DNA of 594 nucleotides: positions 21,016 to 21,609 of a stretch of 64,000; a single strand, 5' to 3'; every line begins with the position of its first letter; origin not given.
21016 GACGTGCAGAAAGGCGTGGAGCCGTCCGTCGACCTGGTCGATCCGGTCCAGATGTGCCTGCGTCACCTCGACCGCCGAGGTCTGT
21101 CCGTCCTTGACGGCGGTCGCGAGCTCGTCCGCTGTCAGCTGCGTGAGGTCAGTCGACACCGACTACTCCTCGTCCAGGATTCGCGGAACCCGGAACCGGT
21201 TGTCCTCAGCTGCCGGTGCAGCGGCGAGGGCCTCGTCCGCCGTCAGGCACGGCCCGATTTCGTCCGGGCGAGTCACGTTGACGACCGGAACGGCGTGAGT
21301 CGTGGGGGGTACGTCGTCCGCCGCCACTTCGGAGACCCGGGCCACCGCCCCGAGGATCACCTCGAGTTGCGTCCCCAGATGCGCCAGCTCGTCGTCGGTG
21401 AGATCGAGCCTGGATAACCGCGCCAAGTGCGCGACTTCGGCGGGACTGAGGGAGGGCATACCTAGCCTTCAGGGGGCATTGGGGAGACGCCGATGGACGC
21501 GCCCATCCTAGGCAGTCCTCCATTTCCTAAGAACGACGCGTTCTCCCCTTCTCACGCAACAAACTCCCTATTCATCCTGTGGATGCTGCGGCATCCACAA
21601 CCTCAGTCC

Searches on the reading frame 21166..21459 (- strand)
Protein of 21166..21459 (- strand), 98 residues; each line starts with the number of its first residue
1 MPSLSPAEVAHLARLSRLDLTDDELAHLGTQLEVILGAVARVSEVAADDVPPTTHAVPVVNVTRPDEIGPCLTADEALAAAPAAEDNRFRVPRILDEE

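Call 40: find_homologous_proteins(query=window:21166-21459:-, max_evalue=1e-25)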
Query seq(98 aa) (98 aa): 5382 proteins with E <= 1e-25 among 8000 candidates; the best 120 are listed.
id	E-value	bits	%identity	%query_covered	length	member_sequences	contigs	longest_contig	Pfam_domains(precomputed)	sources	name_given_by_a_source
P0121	2.3e-51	189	97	100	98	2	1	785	PF02686.21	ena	-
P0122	7.6e-45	169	89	100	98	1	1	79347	PF02686.21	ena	-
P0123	5.4e-42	159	82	100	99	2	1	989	PF02686.21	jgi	jgi:aspartyl-tRNA(Asn)/glutamyl-tRNA(Gln) amidotransferase subunit C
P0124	9.5e-42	159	82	100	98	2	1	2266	PF02686.21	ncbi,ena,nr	ncbi:MAG TPA: Asp-tRNA(Asn)/Glu-tRNA(Gln) amidotransferase subunit GatC [Actinomycetes bacterium]|nr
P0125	1.2e-41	158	81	100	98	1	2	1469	PF02686.21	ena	-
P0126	9.4e-41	155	82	100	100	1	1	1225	PF02686.21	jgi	-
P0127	1.2e-40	155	81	100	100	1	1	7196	PF02686.21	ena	-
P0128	3.3e-40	154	81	100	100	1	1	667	PF02686.21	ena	-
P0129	4.0e-40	153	80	100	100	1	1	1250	PF02686.21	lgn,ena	-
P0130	4.7e-40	153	81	100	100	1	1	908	PF02686.21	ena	-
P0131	4.9e-40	153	80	100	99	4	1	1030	PF02686.21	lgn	-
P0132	5.6e-40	153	77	100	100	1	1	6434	PF02686.21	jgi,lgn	jgi:aspartyl-tRNA(Asn)/glutamyl-tRNA(Gln) amidotransferase subunit C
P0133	6.6e-40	153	81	100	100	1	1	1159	PF02686.21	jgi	-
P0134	1.1e-39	152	80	100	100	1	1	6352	PF02686.21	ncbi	ncbi:MAG: Asp-tRNA(Asn)/Glu-tRNA(Gln) amidotransferase subunit GatC [Actinomycetes bacterium]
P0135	1.6e-39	152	80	100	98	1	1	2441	PF02686.21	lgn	-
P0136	1.6e-39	152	79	100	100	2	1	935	PF02686.21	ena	-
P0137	1.7e-39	151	80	100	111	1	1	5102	PF02686.21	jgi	jgi:aspartyl-tRNA(Asn)/glutamyl-tRNA(Gln) amidotransferase subunit C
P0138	1.9e-39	151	81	100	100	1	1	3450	PF02686.21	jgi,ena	-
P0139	2.1e-39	151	79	100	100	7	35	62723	PF02686.21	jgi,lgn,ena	-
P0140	2.2e-39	151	79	100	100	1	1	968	PF02686.21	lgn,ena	-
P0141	2.6e-39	151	79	100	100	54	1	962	PF02686.21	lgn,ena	-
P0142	2.9e-39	151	80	100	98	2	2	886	PF02686.21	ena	-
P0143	4.1e-39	150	79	100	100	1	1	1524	PF02686.21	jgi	jgi:aspartyl-tRNA(Asn)/glutamyl-tRNA(Gln) amidotransferase subunit C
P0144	4.1e-39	150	79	100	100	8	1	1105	PF02686.21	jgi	jgi:aspartyl-tRNA(Asn)/glutamyl-tRNA(Gln) amidotransferase subunit C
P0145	4.5e-39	150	80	100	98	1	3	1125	PF02686.21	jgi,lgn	jgi:aspartyl-tRNA(Asn)/glutamyl-tRNA(Gln) amidotransferase subunit C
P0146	4.7e-39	150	79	100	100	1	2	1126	PF02686.21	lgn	-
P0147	4.8e-39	150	79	100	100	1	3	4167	PF02686.21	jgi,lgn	jgi:aspartyl-tRNA(Asn)/glutamyl-tRNA(Gln) amidotransferase subunit C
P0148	4.8e-39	150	78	100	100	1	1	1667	PF02686.21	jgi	jgi:aspartyl-tRNA(Asn)/glutamyl-tRNA(Gln) amidotransferase subunit C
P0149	5.7e-39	150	78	100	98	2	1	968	PF02686.21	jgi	-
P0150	6.8e-39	149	79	100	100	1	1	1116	PF02686.21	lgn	-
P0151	7.7e-39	149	73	98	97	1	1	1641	PF02686.21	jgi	jgi:aspartyl-tRNA(Asn)/glutamyl-tRNA(Gln) amidotransferase subunit C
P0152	7.9e-39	149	77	100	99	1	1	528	PF02686.21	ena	-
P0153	8.8e-39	149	78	100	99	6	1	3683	PF02686.21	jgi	jgi:aspartyl-tRNA(Asn)/glutamyl-tRNA(Gln) amidotransferase subunit C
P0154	9.7e-39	149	80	100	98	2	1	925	PF02686.21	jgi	jgi:aspartyl-tRNA(Asn)/glutamyl-tRNA(Gln) amidotransferase subunit C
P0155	9.8e-39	149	79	100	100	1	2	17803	PF02686.21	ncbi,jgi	ncbi:MAG: Asp-tRNA(Asn)/Glu-tRNA(Gln) amidotransferase subunit GatC [Actinomycetes bacterium]|jgi:as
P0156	1.4e-38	149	78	100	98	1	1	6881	PF02686.21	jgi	jgi:aspartyl-tRNA(Asn)/glutamyl-tRNA(Gln) amidotransferase subunit C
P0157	1.5e-38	148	79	100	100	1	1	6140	PF02686.21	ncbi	ncbi:MAG: Asp-tRNA(Asn)/Glu-tRNA(Gln) amidotransferase subunit GatC [Actinomycetes bacterium]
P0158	1.6e-38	148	78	100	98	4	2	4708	PF02686.21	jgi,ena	-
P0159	1.9e-38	148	80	100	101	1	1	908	PF02686.21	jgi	jgi:aspartyl-tRNA(Asn)/glutamyl-tRNA(Gln) amidotransferase subunit C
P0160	1.9e-38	148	79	100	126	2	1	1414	PF02686.21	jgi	-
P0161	2.1e-38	148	78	100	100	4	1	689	PF02686.21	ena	-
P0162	2.3e-38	148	79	100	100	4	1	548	PF02686.21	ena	-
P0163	2.5e-38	148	80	100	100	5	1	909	PF02686.21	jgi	jgi:aspartyl-tRNA(Asn)/glutamyl-tRNA(Gln) amidotransferase subunit C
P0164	3.1e-38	147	80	100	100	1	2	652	PF02686.21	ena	-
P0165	3.2e-38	147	79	100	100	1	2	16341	PF02686.21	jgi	jgi:aspartyl-tRNA(Asn)/glutamyl-tRNA(Gln) amidotransferase subunit C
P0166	3.3e-38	147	80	100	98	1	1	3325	PF02686.21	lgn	-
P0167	3.5e-38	147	79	100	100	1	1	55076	PF02686.21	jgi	jgi:aspartyl-tRNA(Asn)/glutamyl-tRNA(Gln) amidotransferase subunit C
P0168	3.6e-38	147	73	100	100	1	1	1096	PF02686.21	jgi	-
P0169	4.1e-38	147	78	100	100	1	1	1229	PF02686.21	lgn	-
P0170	5.4e-38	147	73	100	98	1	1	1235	PF02686.21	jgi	jgi:aspartyl-tRNA(Asn)/glutamyl-tRNA(Gln) amidotransferase subunit C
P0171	5.5e-38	147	78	100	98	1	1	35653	PF02686.21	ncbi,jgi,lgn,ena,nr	ncbi:MAG TPA: Asp-tRNA(Asn)/Glu-tRNA(Gln) amidotransferase subunit GatC [Actinomycetes bacterium]|nr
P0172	5.7e-38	147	80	100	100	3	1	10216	PF02686.21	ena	-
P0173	6.7e-38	146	78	100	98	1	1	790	PF02686.21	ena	-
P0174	6.9e-38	146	78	100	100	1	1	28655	PF02686.21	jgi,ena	jgi:aspartyl-tRNA(Asn)/glutamyl-tRNA(Gln) amidotransferase subunit C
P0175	7.2e-38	146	79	100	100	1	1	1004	PF02686.21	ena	-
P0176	7.6e-38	146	82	100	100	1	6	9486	PF02686.21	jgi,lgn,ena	-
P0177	8.4e-38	146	76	100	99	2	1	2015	PF02686.21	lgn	-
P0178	1.0e-37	146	78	100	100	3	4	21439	PF02686.21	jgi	jgi:aspartyl-tRNA(Asn)/glutamyl-tRNA(Gln) amidotransferase subunit C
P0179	1.3e-37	145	76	100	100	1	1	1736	PF02686.21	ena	-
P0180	1.3e-37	145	78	99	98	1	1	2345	PF02686.21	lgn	-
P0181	1.7e-37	145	74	100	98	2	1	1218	PF02686.21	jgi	jgi:aspartyl-tRNA(Asn)/glutamyl-tRNA(Gln) amidotransferase subunit C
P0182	1.9e-37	145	78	100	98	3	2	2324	PF02686.21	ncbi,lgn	-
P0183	2.1e-37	145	77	100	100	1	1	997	PF02686.21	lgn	-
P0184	2.3e-37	145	76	100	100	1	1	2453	PF02686.21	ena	-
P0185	2.5e-37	145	76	99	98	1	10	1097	PF02686.21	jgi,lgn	-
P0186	2.5e-37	144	77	100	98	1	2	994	PF02686.21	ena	-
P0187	2.7e-37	144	76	100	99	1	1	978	PF02686.21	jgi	jgi:aspartyl-tRNA(Asn)/glutamyl-tRNA(Gln) amidotransferase subunit C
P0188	2.8e-37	144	77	100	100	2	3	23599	PF02686.21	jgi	jgi:aspartyl-tRNA(Asn)/glutamyl-tRNA(Gln) amidotransferase subunit C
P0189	3.3e-37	144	73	100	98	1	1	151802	PF02686.21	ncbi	-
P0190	4.0e-37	144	76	100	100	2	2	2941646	PF02686.21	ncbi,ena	-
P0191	4.5e-37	144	76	100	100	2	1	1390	PF02686.21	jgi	jgi:aspartyl-tRNA(Asn)/glutamyl-tRNA(Gln) amidotransferase subunit C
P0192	4.6e-37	144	78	100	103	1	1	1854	PF02686.21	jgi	jgi:aspartyl-tRNA(Asn)/glutamyl-tRNA(Gln) amidotransferase subunit C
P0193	5.0e-37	144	74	98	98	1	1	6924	PF02686.21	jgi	jgi:aspartyl-tRNA(Asn)/glutamyl-tRNA(Gln) amidotransferase subunit C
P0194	5.2e-37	143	73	100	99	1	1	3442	PF02686.21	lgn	-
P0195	5.3e-37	143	73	100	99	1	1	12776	PF02686.21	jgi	jgi:aspartyl-tRNA(Asn)/glutamyl-tRNA(Gln) amidotransferase subunit C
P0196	6.3e-37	143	77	100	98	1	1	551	PF02686.21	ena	-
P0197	6.3e-37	143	73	100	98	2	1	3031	PF02686.21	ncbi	-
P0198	6.6e-37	143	78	100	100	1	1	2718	PF02686.21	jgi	jgi:aspartyl-tRNA(Asn)/glutamyl-tRNA(Gln) amidotransferase subunit C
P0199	7.2e-37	143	72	100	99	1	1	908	PF02686.21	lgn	-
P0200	8.1e-37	143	74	100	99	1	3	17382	PF02686.21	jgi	jgi:aspartyl-tRNA(Asn)/glutamyl-tRNA(Gln) amidotransferase subunit C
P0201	8.6e-37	143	76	100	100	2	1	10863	PF02686.21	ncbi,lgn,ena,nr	ncbi:MAG TPA: Asp-tRNA(Asn)/Glu-tRNA(Gln) amidotransferase subunit GatC [Actinomycetes bacterium]|nr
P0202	8.8e-37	143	72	100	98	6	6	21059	PF02686.21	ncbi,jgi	ncbi:MAG TPA: Asp-tRNA(Asn)/Glu-tRNA(Gln) amidotransferase subunit GatC [Acidothermaceae bacterium]|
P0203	9.5e-37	143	77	100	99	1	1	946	PF02686.21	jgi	jgi:aspartyl-tRNA(Asn)/glutamyl-tRNA(Gln) amidotransferase subunit C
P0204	9.5e-37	143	76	100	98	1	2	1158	PF02686.21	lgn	-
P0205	1.0e-36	143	76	100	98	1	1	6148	PF02686.21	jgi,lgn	jgi:aspartyl-tRNA(Asn)/glutamyl-tRNA(Gln) amidotransferase subunit C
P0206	1.1e-36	142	70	98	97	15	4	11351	PF02686.21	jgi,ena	-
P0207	1.1e-36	142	76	100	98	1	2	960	PF02686.21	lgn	-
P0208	1.2e-36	142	77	100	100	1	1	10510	PF02686.21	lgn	-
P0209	1.2e-36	142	77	100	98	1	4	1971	PF02686.21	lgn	-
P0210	1.2e-36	142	78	100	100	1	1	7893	PF02686.21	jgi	jgi:aspartyl-tRNA(Asn)/glutamyl-tRNA(Gln) amidotransferase subunit C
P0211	1.3e-36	142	76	100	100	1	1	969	PF02686.21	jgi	jgi:aspartyl-tRNA(Asn)/glutamyl-tRNA(Gln) amidotransferase subunit C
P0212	1.3e-36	142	74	100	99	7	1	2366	PF02686.21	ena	-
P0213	1.7e-36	142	72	100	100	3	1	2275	PF02686.21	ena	-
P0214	1.7e-36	142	78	100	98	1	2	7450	PF02686.21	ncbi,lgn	ncbi:MAG: Asp-tRNA(Asn)/Glu-tRNA(Gln) amidotransferase subunit GatC [Candidatus Nanopelagicales bact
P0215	1.8e-36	142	76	99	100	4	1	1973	PF02686.21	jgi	jgi:aspartyl-tRNA(Asn)/glutamyl-tRNA(Gln) amidotransferase subunit C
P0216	2.1e-36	142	72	100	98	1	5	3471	PF02686.21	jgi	jgi:aspartyl-tRNA(Asn)/glutamyl-tRNA(Gln) amidotransferase subunit C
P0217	2.1e-36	142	76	100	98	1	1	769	PF02686.21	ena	-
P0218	2.2e-36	142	76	100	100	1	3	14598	PF02686.21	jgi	jgi:aspartyl-tRNA(Asn)/glutamyl-tRNA(Gln) amidotransferase subunit C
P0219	2.2e-36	141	77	99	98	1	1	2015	PF02686.21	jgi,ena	-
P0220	2.7e-36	141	74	100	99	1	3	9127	PF02686.21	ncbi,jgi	jgi:aspartyl-tRNA(Asn)/glutamyl-tRNA(Gln) amidotransferase subunit C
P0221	2.7e-36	141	76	100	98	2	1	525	PF02686.21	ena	-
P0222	2.9e-36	141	79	100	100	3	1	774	PF02686.21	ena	-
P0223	2.9e-36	141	73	98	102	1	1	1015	PF02686.21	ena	-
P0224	3.1e-36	141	77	100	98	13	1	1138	PF02686.21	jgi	jgi:aspartyl-tRNA(Asn)/glutamyl-tRNA(Gln) amidotransferase subunit C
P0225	3.3e-36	141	76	99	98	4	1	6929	PF02686.21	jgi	jgi:aspartyl-tRNA(Asn)/glutamyl-tRNA(Gln) amidotransferase subunit C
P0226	3.6e-36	141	74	100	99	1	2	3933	PF02686.21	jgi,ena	-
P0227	3.6e-36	141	73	100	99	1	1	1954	PF02686.21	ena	-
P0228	3.8e-36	141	72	100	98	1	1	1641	PF02686.21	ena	-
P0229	4.2e-36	141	74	100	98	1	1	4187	PF02686.21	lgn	-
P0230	5.0e-36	140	76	99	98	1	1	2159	PF02686.21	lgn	-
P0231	5.2e-36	140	76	100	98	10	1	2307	PF02686.21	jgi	jgi:aspartyl-tRNA(Asn)/glutamyl-tRNA(Gln) amidotransferase subunit C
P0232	5.8e-36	140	73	100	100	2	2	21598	PF02686.21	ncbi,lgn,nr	ncbi:MAG: Asp-tRNA(Asn)/Glu-tRNA(Gln) amidotransferase subunit GatC [Actinomycetia bacterium]|nr:Asp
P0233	6.3e-36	140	74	100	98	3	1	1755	PF02686.21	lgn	-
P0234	7.0e-36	140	75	93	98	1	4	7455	PF02686.21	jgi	jgi:aspartyl-tRNA(Asn)/glutamyl-tRNA(Gln) amidotransferase subunit C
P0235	7.2e-36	140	74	100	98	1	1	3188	PF02686.21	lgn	-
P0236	7.4e-36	140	76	100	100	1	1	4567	PF02686.21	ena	-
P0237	7.5e-36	140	74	100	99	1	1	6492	PF02686.21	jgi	jgi:aspartyl-tRNA(Asn)/glutamyl-tRNA(Gln) amidotransferase subunit C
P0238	7.5e-36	140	74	100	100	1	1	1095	PF02686.21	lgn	-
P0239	7.7e-36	140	72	100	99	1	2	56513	PF02686.21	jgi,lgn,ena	-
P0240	7.7e-36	140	74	100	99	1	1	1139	PF02686.21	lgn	-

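Call 41: find_encoding_contigs(protein=P0122, flank=10000, max_places=2)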
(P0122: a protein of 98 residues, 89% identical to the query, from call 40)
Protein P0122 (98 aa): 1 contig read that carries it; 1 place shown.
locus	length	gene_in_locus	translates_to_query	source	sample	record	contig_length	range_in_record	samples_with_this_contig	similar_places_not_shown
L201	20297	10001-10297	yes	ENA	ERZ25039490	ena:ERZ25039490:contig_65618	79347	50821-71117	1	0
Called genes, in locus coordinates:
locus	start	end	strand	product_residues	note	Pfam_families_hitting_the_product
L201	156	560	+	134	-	-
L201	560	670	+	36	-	-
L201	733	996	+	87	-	-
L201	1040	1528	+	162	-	PF01012:ETF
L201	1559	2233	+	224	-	PF00766:ETF_alpha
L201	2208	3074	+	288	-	PF00266:Aminotran_5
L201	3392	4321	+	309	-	PF03054:tRNA_Me_trans, PF20259:tRNA_Me_trans_M, PF20258:tRNA_Me_trans_C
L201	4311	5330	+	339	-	-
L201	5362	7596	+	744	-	PF22745:Nlig-Ia, PF01653:DNA_ligase_aden, PF03120:OB_DNA_ligase, PF03119:DNA_ligase_ZBD, PF12826:HHH_2, PF14520:HHH_5, PF00533:BRCT, PF12738:PTCB-BRCT (weak)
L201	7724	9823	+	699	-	PF00990:GGDEF, PF00563:EAL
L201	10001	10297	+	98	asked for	PF02686:GatC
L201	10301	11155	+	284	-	PF01425:Amidase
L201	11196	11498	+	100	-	PF01425:Amidase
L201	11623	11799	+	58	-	-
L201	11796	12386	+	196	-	PF02934:GatB_N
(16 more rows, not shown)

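Call 42: find_encoding_contigs(protein=P0121, flank=3000, max_places=2)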
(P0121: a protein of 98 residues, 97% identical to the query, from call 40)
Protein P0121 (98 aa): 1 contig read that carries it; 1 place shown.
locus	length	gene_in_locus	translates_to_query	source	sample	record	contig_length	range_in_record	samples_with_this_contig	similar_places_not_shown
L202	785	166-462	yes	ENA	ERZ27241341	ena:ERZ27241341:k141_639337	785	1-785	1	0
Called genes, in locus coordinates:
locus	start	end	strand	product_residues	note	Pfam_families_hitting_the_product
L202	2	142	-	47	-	?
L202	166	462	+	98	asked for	PF02686:GatC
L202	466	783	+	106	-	?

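Call 70: find_encoding_contigs(protein=P0127, flank=1500, max_places=2)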
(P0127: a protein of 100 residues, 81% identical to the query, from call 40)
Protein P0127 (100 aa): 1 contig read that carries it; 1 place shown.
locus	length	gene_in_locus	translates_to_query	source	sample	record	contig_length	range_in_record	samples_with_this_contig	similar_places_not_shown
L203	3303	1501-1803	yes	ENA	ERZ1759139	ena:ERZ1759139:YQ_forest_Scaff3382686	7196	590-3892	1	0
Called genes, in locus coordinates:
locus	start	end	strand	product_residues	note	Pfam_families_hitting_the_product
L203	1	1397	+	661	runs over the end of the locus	?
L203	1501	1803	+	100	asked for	PF02686:GatC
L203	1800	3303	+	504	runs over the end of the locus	PF01425:Amidase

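Call 71: find_encoding_contigs(protein=P0139, flank=1500, max_places=4)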
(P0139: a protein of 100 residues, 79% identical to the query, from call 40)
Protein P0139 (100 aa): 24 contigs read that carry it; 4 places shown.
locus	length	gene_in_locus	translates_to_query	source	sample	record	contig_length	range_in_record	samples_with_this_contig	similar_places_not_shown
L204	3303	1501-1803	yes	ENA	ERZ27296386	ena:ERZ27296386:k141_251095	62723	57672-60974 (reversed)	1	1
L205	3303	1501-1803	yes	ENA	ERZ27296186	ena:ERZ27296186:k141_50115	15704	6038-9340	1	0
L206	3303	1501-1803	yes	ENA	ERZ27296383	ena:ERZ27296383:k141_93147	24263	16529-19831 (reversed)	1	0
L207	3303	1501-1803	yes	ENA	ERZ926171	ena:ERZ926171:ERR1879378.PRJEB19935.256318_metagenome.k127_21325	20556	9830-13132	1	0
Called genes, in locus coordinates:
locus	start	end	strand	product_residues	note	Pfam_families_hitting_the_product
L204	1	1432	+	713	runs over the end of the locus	PF00990:GGDEF, PF00563:EAL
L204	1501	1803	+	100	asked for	PF02686:GatC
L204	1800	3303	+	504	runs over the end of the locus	PF01425:Amidase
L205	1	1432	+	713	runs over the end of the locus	PF00990:GGDEF, PF00563:EAL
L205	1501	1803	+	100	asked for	PF02686:GatC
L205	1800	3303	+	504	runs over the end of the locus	PF01425:Amidase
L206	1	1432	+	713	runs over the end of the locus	PF00990:GGDEF, PF00563:EAL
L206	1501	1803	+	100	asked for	PF02686:GatC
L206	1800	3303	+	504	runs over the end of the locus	PF01425:Amidase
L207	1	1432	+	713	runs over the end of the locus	PF00990:GGDEF, PF00563:EAL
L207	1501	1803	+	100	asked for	PF02686:GatC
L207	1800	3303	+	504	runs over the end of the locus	PF01425:Amidase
